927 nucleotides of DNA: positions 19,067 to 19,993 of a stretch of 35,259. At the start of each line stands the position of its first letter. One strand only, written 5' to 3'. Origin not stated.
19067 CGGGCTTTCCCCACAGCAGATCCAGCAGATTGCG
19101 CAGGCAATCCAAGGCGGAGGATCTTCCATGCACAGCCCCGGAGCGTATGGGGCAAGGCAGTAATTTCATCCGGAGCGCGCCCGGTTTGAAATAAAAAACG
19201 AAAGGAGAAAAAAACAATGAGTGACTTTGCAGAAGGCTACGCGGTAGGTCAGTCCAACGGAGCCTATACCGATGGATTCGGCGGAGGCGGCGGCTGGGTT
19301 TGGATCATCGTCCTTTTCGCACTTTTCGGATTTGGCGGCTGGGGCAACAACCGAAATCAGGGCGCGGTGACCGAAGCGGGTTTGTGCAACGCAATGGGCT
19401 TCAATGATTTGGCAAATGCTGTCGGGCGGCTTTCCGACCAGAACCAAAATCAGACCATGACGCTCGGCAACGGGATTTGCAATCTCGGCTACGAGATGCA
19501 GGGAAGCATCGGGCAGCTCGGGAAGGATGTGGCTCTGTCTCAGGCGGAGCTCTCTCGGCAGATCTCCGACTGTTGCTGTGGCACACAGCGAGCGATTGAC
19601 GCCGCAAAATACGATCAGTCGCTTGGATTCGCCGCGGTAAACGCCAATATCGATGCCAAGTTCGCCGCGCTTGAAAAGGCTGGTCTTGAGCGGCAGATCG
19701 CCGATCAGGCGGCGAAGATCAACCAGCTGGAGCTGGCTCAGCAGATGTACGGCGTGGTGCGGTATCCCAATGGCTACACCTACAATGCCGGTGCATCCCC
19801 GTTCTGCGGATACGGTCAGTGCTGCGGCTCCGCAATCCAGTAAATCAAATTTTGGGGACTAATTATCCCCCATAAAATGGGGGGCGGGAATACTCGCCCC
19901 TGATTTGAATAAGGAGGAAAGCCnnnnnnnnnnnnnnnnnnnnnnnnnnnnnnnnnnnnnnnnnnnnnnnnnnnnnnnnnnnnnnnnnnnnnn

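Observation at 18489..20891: Terminator-bracketed five-gene accessory operon with a BclA-CTD/C1q-like protein and a Gly-rich membrane protein: possible spore-surface or cell-envelope conversion module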

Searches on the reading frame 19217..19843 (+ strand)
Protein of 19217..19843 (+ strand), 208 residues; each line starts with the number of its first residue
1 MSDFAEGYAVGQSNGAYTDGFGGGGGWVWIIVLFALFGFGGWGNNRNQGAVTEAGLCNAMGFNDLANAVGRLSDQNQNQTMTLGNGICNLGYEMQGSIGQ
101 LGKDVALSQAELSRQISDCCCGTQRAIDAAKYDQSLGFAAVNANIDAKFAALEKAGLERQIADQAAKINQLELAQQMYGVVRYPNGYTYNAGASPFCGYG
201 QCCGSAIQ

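Call 8: search_protein_families(library=pfam, proteins=[window:19217-19843:+], max_evalue=1)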
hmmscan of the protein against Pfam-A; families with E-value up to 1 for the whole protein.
window:19217-19843:+ (208 aa): 0 families

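Call 9: search_protein_families(library=phrogs, proteins=[window:19217-19843:+], max_evalue=0.1)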
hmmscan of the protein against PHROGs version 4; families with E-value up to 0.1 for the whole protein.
window:19217-19843:+ (208 aa): 3 families
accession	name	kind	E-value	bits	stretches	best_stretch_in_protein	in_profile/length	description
phrog_16490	-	unknown function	3.6e-14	54.1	1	12-150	19-169/286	-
phrog_20858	-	unknown function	0.053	13.8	1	126-187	81-137/250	-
phrog_34734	-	unknown function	0.078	13.4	0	79-182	7-111/217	-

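Call 29: search_protein_families(library=padloc, proteins=[window:19217-19843:+], max_evalue=0.1)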
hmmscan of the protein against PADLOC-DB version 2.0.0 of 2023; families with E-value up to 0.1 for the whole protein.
window:19217-19843:+ (208 aa): 0 families

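Call 30: search_protein_families(library=ncbifam, proteins=[window:19217-19843:+], max_evalue=0.1)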
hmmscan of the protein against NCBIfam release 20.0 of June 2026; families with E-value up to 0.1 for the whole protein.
window:19217-19843:+ (208 aa): 0 families

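Call 46: search_solved_structures(query=A5, max_evalue=10, show_alignments=2)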
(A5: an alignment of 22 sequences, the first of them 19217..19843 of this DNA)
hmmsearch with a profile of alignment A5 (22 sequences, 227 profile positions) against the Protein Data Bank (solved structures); distinct sequences matched with E-value up to 10: 18.
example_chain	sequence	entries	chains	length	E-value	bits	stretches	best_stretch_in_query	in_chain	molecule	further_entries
6v47_B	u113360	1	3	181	0.17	14.8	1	37-112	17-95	Hemagglutinin HA2 chain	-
6mg3_A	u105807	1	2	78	0.19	14.7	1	137-186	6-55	CCAAT/enhancer-binding protein beta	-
6mg1_A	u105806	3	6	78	0.53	13.3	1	137-186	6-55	CCAAT/enhancer-binding protein beta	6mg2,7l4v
2e42_A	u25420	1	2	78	0.58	13.1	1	136-184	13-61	CCAAT/enhancer-binding protein beta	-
1hjb_A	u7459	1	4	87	0.63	13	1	136-186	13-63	CCAAT/ENHANCER BINDING PROTEIN BETA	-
3n4x_A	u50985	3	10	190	0.66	12.9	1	153-195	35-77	Monopolin complex subunit CSM1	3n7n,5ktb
9yoj_B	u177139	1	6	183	0.69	12.9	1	41-124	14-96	Hemagglutinin HA2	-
1ci6_B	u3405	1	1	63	0.71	12.8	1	138-184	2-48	TRANSCRIPTION FACTOR C/EBP BETA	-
8k86_A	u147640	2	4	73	0.96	12.4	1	136-182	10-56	Nuclear factor interleukin-3-regulated protein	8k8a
2e43_A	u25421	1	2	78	1.2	12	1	136-184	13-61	CCAAT/enhancer-binding protein beta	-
1gtw_A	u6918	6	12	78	1.3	11.9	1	136-184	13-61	CAAT/ENHANCER BINDING PROTEIN BETA | CCAAT/ENHANCER BINDING PROTEIN BETA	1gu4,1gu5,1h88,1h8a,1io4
8k8d_A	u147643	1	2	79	1.4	11.9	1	136-184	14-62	CCAAT/enhancer-binding protein beta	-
7upz_A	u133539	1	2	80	1.4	11.9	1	136-184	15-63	CCAAT/enhancer-binding protein beta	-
8k89_A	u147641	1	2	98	1.5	11.8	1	136-182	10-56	Nuclear factor interleukin-3-regulated protein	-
9tlp_A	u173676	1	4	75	1.8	11.5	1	163-197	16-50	Sc-apCC-2-BCL-xL-6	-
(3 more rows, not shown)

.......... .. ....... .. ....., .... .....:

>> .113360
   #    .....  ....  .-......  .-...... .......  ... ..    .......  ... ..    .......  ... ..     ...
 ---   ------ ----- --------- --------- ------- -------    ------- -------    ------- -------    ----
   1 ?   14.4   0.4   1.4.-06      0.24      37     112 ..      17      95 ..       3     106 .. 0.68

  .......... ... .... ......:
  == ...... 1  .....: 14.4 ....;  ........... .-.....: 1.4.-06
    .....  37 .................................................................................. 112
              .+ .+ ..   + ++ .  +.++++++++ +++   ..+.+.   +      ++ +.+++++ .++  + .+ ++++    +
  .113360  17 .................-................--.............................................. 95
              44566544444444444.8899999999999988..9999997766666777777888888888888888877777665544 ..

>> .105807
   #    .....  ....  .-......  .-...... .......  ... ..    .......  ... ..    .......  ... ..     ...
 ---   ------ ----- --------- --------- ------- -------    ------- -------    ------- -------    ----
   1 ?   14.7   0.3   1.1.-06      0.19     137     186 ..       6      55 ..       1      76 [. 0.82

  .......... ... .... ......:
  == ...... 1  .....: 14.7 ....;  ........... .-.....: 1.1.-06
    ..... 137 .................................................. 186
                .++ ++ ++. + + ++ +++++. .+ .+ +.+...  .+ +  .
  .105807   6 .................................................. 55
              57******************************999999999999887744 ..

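Call 52: search_dna_similar(query=window:19217-19840:+, collection=phages, mode=protein, max_evalue=0.001, max_rows=40)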
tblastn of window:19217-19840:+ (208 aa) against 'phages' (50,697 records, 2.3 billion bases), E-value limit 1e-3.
Records with a match: 10; places in all: 10; records where one place covers at least 80% of the query: 5.
Best place of each record, by identity: <60% 10.
By first word of the organism name: Clostridium 5; Bacteriophage 4; bajarodcaudo 1.
By host as written in the record: - 4; Clostridium perfringens 3; Clostridium perfringens 012 1; Peromyscus fraterculus 1; Clostridium perfringens 2589 1.
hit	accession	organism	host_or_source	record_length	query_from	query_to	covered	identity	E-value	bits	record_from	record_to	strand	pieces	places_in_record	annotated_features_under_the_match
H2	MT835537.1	Bacteriophage sp.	human fecal samples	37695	29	203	84%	49.5%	4e-39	147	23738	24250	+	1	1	record has no annotation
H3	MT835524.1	Bacteriophage sp.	human fecal samples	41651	70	206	66%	50.7%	2e-33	131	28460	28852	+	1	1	record has no annotation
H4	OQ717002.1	Clostridium phage vB_CpeS-17DYC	Clostridium perfringens 012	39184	29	205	85%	28.6%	3e-7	56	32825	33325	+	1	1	hypothetical protein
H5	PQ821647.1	Clostridium phage HMD-PC1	Clostridium perfringens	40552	29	196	81%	29.6%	7e-8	57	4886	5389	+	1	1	hypothetical protein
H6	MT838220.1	Bacteriophage sp.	human fecal samples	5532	29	205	85%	28.1%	5e-6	52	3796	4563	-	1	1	record has no annotation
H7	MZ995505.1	Clostridium phage vB_CpeP_PMQ04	Clostridium perfringens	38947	29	198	82%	28.0%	1e-4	48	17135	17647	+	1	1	hypothetical protein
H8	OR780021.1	Clostridium phage XP41-N3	Clostridium perfringens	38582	29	176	71%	32.0%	2e-8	59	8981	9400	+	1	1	hypothetical protein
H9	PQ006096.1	bajarodcaudo virus 5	Peromyscus fraterculus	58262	27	133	51%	32.1%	4e-6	52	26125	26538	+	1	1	hypothetical protein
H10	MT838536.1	Bacteriophage sp.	human fecal samples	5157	27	148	59%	28.0%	6e-5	49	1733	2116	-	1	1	record has no annotation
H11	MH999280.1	Clostridium phage CPD1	Clostridium perfringens 2589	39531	58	141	40%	35.7%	3e-6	53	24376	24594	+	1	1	hypothetical protein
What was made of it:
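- Closest known: PHROG 16490. Same: Members occur in cultured C. perfringens phages (call 52).
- The one cultured host with the core triad, C. perfringens, forms spores (call 52).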

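Call 53: get_annotated_region(hit=H4, flank=6000)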
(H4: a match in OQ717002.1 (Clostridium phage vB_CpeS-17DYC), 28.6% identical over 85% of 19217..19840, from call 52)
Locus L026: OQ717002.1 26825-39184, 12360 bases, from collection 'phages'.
description: Clostridium phage vB_CpeS-17DYC, complete genome.
organism: Clostridium phage vB_CpeS-17DYC (NCBI taxid 3038269)
taxonomy: Viruses
host: Clostridium perfringens 012; source: waste water; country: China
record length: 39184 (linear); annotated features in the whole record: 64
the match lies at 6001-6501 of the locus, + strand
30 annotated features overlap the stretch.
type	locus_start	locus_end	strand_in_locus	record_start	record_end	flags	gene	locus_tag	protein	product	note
CDS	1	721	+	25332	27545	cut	-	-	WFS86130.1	endopeptidase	-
CDS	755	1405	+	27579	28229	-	-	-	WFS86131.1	N-acetylmuramoyl-L-alanine amidase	-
CDS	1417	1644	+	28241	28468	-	-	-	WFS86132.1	holin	-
CDS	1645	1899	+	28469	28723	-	-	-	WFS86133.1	recombination related exonuclease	-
CDS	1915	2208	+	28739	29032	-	-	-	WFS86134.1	hypothetical protein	-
CDS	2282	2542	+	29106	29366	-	-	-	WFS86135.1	hypothetical protein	-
CDS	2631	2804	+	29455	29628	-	-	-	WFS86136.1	hypothetical protein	-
CDS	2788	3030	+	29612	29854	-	-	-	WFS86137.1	hypothetical protein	-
CDS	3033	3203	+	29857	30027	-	-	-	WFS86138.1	hypothetical protein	-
CDS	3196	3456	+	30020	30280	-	-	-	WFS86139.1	hypothetical protein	-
CDS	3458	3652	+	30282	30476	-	-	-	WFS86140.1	hypothetical protein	-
CDS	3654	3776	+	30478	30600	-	-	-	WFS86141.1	hypothetical protein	-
CDS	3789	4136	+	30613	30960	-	-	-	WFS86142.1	hypothetical protein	-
CDS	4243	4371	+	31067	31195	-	-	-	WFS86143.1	hypothetical protein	-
CDS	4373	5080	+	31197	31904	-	-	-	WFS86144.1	antirepressor protein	-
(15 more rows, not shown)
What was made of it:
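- In those phages the triad lies after an antirepressor gene, among recombination genes (call 53). The triad lies among non-structural genes in the C. perfringens phages (call 53). In the C. perfringens phages it lies after an antirepressor gene (call 53).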

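Call 54: get_annotated_region(hit=H8, flank=6000)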
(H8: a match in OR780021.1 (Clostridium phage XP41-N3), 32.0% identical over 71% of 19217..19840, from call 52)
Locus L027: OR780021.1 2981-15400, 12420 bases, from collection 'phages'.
description: Clostridium phage XP41-N3, complete genome.
organism: Clostridium phage XP41-N3 (NCBI taxid 3093939)
taxonomy: Viruses; Duplodnaviria; Heunggongvirae; Uroviricota; Caudoviricetes
host: Clostridium perfringens; source: sewage; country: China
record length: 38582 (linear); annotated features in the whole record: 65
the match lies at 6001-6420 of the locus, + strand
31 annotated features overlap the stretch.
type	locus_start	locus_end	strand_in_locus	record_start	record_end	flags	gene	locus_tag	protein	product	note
CDS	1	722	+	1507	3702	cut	-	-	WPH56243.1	tail protein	-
CDS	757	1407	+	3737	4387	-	-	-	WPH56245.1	N-acetylmuramoyl-L-alanine amidase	-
CDS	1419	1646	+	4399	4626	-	-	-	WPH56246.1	holin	-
CDS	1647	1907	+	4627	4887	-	-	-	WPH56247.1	hypothetical protein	-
CDS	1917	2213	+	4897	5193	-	-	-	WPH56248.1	hypothetical protein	-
CDS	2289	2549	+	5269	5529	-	-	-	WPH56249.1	hypothetical protein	-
CDS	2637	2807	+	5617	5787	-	-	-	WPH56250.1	hypothetical protein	-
CDS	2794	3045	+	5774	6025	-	-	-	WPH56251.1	hypothetical protein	-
CDS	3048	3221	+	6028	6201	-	-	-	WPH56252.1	hypothetical protein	-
CDS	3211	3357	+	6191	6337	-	-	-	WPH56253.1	hypothetical protein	-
CDS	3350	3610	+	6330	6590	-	-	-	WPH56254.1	hypothetical protein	-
CDS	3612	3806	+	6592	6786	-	-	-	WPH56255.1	hypothetical protein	-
CDS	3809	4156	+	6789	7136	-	-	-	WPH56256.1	hypothetical protein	-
CDS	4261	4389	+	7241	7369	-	-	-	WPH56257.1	hypothetical protein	-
CDS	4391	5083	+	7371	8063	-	-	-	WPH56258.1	antirepressor protein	-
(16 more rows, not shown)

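Call 61: get_annotated_region(hit=H2, flank=9000)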
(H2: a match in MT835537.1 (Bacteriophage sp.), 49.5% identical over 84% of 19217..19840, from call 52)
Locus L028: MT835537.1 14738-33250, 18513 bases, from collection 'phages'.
description: UNVERIFIED: Bacteriophage sp. clone scaffold_122 genomic sequence.
organism: Bacteriophage sp. (NCBI taxid 38018)
taxonomy: Viruses
host: -; source: human fecal samples; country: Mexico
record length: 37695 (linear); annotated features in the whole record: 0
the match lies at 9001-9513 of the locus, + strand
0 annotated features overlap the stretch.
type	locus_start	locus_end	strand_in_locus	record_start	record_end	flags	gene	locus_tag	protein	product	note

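Call 62: get_annotated_region(hit=H3, flank=9000)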
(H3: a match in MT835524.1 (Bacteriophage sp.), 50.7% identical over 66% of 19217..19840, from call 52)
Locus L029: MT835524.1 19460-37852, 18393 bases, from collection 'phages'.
description: UNVERIFIED: Bacteriophage sp. clone scaffold_95 genomic sequence.
organism: Bacteriophage sp. (NCBI taxid 38018)
taxonomy: Viruses
host: -; source: human fecal samples; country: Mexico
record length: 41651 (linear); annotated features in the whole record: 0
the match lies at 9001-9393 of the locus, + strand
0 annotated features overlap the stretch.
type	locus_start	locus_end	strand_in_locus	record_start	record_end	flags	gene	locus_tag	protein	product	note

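Call 67: find_homologous_proteins(query=A5)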
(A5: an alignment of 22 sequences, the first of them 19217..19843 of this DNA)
Query A5 (22 sequences) (208 aa, profile of the alignment): 7989 proteins with E <= 0.001 among 8000 candidates; the best 120 are listed.
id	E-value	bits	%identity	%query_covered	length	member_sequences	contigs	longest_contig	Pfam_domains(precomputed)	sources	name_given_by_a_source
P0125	2.1e-94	334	28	61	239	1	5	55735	-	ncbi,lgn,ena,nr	ncbi:MAG: hypothetical protein IKB02_05910 [Clostridia bacterium]|nr:hypothetical protein [Clostridi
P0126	1.8e-92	327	30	86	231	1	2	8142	-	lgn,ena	-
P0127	2.5e-92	327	30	86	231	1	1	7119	-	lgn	-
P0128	1.3e-90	321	28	63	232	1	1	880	-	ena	-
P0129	2.0e-90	321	30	63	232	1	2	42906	-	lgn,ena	-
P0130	3.9e-90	320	30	70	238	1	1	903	-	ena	-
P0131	4.9e-90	319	25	56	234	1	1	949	-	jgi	jgi:hypothetical protein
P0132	9.4e-90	318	29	63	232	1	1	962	-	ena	-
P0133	1.9e-89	317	26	71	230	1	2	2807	-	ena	-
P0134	1.0e-88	315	28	63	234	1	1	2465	-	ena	-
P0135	1.7e-88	314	33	57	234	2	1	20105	-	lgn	-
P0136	2.1e-88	314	30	90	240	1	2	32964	-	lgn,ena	-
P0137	2.9e-88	313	31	57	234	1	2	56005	-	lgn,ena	-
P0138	3.2e-88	313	28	61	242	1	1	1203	-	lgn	-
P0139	3.4e-88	313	33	57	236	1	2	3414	-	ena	-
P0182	2.5e-84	301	31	55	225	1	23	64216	-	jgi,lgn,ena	-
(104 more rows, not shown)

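Call 71: find_encoding_contigs(protein=P0182, flank=10000, max_places=3)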
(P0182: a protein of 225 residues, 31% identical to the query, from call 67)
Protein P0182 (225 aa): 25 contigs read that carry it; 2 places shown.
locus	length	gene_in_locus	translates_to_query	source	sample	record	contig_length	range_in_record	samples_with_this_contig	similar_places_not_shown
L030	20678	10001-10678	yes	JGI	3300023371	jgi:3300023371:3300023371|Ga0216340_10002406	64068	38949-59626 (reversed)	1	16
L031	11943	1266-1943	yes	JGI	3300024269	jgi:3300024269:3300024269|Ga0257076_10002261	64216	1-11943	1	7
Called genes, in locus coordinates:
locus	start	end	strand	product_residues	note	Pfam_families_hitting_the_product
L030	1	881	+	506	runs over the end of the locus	PF06605:Prophage_tail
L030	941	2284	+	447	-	PF05658:YadA_head (faint), PF13884:Peptidase_S74 (weak)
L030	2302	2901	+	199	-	-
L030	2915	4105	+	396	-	PF16378:DUF4988 (weak), PF13306:LRR_5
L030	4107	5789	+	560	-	-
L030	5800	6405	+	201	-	-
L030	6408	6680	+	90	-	-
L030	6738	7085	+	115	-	-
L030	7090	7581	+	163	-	-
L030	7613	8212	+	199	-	-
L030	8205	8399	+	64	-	-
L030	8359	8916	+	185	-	-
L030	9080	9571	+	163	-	-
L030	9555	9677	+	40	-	-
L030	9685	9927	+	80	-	-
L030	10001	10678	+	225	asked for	-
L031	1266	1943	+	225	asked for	-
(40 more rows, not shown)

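Call 74: predict_structure(alignment_id=A7)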
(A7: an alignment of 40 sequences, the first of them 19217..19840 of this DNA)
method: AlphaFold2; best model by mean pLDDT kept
length: 208 residues; sequences in the alignment: 40
mean_pLDDT: 43.5   pTM: 0.19
mean pLDDT of the five models: 43.5, 43.4, 40.6, 40.4, 34.9
residues with pLDDT >= 90: 0; 70-90: 0; 50-70: 31; < 50: 177
segments of 3 or more residues with pLDDT < 50: 1-21, 23-25, 38-104, 112-115, 117-122, 124-126, 128-140, 155-166, 168-208
pLDDT, mean of each block of 10 residues (from residue 1): 44 41 51 57 37 35 35 33 40 43 47 50 47 43 50 48 46 43 43 39 37
secondary structure, 60 per line:
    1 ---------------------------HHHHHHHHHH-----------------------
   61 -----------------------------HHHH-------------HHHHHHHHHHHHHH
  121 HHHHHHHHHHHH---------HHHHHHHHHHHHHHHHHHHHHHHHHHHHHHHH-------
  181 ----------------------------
elements in order: H28-37 H90-93 H107-132 H142-173
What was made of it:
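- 19217..19843 (+): g3: 208-aa single-pass membrane protein. Acidic N-terminus, Gly-rich hydrophobic segment (residues 20-43), then helical repeats, an invariant CCC motif and a Cys-bearing tail. The AlphaFold2 monomer model failed, pLDDT 43 (call 74).
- The g3 model failed (call 74), so its topology and any oligomer are inferred from charge distribution only.
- Tried and rejected: AlphaFold2 on g3 failed (pLDDT 43, call 74), so I did not search with that model.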
